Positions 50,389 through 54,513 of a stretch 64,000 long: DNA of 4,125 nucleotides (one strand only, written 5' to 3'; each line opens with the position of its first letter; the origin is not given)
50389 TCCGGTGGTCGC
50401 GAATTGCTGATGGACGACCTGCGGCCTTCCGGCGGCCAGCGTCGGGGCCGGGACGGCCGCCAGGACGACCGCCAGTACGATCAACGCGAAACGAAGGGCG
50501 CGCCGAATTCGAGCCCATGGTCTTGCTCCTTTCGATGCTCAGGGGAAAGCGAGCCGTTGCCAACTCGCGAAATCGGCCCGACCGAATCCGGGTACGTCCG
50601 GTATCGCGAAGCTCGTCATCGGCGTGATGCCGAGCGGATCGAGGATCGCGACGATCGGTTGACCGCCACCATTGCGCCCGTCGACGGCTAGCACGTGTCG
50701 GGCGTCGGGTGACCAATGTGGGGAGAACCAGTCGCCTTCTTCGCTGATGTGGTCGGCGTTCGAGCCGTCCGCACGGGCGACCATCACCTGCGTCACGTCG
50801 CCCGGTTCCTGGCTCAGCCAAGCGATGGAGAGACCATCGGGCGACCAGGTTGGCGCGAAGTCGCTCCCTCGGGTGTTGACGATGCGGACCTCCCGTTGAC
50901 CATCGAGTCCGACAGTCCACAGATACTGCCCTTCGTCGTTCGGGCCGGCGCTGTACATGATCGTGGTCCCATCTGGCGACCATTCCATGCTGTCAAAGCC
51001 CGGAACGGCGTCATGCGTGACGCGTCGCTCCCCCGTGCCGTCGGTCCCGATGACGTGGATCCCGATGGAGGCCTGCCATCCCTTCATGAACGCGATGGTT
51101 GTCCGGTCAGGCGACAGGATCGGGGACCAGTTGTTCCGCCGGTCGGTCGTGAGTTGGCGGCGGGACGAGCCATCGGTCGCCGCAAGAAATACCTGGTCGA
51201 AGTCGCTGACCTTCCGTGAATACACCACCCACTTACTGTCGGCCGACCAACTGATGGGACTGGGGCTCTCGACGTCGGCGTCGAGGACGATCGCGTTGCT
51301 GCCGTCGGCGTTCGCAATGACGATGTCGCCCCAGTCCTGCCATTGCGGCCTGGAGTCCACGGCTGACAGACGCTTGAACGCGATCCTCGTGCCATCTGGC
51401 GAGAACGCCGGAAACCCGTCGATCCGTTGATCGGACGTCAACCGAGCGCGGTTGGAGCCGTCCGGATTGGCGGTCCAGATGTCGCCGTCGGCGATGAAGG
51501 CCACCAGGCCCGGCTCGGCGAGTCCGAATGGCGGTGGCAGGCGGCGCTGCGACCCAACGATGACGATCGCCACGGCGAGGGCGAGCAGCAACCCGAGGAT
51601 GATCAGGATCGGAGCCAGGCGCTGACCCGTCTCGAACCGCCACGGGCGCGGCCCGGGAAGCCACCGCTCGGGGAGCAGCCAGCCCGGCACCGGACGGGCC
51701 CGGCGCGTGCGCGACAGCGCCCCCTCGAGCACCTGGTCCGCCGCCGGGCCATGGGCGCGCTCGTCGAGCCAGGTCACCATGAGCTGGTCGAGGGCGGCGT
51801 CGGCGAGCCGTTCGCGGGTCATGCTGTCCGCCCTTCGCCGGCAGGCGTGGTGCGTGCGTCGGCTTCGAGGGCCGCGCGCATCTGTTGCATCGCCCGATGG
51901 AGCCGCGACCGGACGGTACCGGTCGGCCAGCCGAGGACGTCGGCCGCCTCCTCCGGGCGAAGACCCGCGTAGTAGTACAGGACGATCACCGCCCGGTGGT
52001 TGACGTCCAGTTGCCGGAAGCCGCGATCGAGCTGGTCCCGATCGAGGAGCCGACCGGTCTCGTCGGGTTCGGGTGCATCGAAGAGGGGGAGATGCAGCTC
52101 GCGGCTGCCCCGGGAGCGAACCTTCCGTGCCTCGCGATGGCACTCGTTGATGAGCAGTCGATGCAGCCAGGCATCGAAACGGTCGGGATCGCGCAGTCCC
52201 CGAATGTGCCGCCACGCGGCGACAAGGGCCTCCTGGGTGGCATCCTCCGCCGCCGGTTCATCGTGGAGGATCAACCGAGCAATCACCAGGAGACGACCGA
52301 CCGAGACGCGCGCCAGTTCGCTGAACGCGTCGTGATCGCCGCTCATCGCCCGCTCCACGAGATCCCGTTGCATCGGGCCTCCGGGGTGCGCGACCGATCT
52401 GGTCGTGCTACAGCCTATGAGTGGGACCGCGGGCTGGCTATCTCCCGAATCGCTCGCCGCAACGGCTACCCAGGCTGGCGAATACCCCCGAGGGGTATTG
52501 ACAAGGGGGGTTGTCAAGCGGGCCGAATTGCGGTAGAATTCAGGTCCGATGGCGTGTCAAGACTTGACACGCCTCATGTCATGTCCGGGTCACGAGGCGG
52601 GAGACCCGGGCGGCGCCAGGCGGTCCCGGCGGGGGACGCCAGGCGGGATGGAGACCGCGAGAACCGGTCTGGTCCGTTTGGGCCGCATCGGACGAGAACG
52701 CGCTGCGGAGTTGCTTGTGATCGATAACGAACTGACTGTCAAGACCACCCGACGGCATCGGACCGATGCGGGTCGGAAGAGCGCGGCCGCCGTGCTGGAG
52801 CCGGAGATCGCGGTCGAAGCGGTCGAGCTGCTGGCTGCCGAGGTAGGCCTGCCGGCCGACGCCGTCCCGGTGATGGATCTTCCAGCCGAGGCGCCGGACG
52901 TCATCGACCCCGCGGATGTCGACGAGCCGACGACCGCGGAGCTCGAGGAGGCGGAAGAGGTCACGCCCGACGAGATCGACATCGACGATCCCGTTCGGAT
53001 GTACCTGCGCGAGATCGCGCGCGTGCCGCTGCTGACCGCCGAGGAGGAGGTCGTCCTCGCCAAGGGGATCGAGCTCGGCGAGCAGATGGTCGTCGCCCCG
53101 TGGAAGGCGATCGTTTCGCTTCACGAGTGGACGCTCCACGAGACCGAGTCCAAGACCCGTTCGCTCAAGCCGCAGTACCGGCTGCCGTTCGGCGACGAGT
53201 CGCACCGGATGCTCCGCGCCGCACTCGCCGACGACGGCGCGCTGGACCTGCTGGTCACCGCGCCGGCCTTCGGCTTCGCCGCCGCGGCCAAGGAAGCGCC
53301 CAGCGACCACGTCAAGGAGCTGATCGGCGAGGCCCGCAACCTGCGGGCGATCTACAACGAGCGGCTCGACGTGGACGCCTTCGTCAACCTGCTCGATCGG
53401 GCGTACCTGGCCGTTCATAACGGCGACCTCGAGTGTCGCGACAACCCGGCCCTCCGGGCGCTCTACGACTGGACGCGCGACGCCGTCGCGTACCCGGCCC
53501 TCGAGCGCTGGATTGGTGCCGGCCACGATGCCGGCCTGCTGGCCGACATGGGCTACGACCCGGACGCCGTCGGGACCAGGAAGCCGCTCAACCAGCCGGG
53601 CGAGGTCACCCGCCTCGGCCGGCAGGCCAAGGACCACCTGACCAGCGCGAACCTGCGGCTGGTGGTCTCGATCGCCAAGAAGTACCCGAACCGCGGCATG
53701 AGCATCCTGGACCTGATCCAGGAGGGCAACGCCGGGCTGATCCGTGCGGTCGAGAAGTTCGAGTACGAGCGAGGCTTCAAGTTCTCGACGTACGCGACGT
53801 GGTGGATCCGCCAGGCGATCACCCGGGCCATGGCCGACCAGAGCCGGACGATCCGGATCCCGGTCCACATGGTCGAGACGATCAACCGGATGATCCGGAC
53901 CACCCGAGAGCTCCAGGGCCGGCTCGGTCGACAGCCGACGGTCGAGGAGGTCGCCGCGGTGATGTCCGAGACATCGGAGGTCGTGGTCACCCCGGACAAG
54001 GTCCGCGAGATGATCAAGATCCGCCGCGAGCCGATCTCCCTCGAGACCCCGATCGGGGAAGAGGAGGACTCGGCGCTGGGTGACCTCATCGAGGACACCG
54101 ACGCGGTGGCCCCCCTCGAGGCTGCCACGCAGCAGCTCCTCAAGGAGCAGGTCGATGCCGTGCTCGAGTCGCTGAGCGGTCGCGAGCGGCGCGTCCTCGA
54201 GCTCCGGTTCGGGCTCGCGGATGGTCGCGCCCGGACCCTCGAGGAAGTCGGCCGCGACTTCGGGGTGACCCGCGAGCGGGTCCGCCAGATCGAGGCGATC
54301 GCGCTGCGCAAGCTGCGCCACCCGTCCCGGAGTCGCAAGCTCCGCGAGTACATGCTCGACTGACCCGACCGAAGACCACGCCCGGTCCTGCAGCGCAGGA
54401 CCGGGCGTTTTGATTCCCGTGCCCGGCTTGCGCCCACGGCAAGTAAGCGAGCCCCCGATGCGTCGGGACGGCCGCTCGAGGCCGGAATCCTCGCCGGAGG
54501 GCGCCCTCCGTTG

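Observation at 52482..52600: Promoter/leader module built from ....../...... inverted repeats upstream of the extra sigma-70 gene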

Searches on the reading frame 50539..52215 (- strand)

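Call 9: search_protein_families(library=pfam, proteins=[window:50539-52215:-])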
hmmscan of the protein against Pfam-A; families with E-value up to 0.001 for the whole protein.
window:50539-52215:- (558 aa): 2 families
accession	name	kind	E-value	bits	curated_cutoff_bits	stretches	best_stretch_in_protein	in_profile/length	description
PF07676.18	PD40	-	3e-22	78.5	20.9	2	443-472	2-32/38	WD40-like Beta Propeller Repeat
PF25174.1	Beta-prop_THOC3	-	0.00036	20.1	305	0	408-511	50-147/272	THOC3 beta-propeller domain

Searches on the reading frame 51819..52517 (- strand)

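Call 9: search_protein_families(library=pfam, proteins=[window:51819-52517:-])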
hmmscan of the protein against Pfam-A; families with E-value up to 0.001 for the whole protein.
window:51819-52517:- (232 aa): 5 families
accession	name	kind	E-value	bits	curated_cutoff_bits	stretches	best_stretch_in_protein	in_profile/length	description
PF04542.20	Sigma70_r2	-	9.8e-12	44.9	24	1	75-134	8-69/71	Sigma-70 region 2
PF08281.18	Sigma70_r4_2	-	1.8e-11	44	25.7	1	161-213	2-54/54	Sigma-70, region 4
PF04545.22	Sigma70_r4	-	2.6e-11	43.3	24.1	1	168-214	3-49/50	Sigma-70, region 4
PF07638.17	Sigma70_ECF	-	2e-05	25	21.1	1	53-217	7-183/185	ECF sigma factor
PF13384.12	HTH_23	-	3.1e-05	24.1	24.6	1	175-209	7-41/50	Homeodomain-like domain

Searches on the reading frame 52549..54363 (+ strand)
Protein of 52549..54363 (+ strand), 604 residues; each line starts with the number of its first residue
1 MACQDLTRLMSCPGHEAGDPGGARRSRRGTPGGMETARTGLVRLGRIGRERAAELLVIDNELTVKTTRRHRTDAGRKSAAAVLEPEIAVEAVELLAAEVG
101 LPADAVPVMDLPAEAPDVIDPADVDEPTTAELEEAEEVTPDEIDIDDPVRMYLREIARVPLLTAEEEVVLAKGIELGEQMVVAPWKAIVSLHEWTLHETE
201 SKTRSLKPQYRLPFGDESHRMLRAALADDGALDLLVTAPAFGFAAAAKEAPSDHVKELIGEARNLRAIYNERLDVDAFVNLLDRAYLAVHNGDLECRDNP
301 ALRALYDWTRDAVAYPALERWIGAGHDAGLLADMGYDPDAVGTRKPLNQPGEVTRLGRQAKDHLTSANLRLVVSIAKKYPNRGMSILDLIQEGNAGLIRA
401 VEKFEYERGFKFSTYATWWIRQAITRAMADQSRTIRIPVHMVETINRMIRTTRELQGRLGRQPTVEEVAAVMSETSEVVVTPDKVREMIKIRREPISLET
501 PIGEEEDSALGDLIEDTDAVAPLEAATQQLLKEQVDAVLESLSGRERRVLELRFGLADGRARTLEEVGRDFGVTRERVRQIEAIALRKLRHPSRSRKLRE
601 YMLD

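Call 9: search_protein_families(library=pfam, proteins=[window:52549-54363:+])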
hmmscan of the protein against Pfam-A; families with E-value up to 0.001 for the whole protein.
window:52549-54363:+ (604 aa): 4 families
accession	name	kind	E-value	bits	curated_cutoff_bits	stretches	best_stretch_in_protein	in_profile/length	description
PF04539.22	Sigma70_r3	-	1.2e-21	77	25.3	1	443-525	1-77/78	Sigma-70 region 3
PF04542.20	Sigma70_r2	-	1.2e-21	76.7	24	1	366-434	3-71/71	Sigma-70 region 2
PF04545.22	Sigma70_r4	-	3.5e-17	62.1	24.1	1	538-591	1-50/50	Sigma-70, region 4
PF00140.25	Sigma70_r1_2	-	1.3e-15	57.5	22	1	147-179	1-33/34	Sigma-70 factor, region 1.2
